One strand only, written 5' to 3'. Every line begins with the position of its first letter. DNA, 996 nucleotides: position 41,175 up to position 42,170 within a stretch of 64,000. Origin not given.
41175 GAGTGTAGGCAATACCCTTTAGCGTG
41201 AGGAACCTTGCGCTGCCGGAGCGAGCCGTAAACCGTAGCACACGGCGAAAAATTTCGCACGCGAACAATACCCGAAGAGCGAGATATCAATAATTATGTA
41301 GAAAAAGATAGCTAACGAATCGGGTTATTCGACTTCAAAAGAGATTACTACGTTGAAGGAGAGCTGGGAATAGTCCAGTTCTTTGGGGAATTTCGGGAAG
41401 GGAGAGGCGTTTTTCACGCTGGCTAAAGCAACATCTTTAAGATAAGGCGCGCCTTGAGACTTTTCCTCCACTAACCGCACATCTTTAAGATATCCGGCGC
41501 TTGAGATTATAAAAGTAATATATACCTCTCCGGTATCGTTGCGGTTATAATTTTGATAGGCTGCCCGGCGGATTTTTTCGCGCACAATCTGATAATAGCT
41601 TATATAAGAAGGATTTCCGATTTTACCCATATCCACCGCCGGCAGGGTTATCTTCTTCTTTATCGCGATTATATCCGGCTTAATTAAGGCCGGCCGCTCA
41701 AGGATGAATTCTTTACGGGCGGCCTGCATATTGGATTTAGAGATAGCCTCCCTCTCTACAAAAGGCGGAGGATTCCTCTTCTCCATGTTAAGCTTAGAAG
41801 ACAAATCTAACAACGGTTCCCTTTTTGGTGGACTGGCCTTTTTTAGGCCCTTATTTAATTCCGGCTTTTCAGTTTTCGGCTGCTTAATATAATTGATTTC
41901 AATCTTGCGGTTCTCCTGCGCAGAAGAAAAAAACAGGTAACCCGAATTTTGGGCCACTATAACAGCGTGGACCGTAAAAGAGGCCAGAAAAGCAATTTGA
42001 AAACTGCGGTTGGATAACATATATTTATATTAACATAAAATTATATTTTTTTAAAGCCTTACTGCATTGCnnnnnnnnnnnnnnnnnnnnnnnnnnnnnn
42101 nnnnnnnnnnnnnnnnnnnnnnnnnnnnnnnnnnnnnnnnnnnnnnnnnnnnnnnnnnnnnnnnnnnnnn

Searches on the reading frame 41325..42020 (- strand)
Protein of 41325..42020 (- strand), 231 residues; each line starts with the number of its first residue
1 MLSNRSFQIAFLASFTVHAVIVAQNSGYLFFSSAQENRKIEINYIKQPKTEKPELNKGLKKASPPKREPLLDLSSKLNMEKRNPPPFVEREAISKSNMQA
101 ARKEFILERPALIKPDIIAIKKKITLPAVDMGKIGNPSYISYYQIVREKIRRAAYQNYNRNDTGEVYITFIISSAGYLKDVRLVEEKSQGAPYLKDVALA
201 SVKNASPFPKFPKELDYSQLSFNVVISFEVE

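Call 13: find_encoding_contigs(protein=window:41325-42020:-, flank=3000, max_places=10)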
Protein window:41325-42020:- (231 aa): 1 contig read that carries it; 1 place shown.
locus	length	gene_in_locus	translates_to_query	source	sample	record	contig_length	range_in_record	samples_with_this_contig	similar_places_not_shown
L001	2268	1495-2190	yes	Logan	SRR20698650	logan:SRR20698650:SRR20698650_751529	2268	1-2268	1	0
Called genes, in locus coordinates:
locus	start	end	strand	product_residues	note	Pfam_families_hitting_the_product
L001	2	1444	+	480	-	?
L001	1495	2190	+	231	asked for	-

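Call 51: search_protein_families(library=pfam, proteins=[window:41325-42020:-], max_evalue=0.01)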
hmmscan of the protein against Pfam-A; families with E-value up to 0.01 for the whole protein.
window:41325-42020:- (231 aa): 2 families
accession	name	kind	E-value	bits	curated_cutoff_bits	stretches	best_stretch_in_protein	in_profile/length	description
PF03544.19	TonB_C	-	3.4e-05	24.7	24.6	1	160-229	12-78/79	Gram-negative bacterial TonB protein C-terminal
PF13103.11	TonB_2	-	0.0018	18.8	22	1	141-215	3-74/85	TonB C terminal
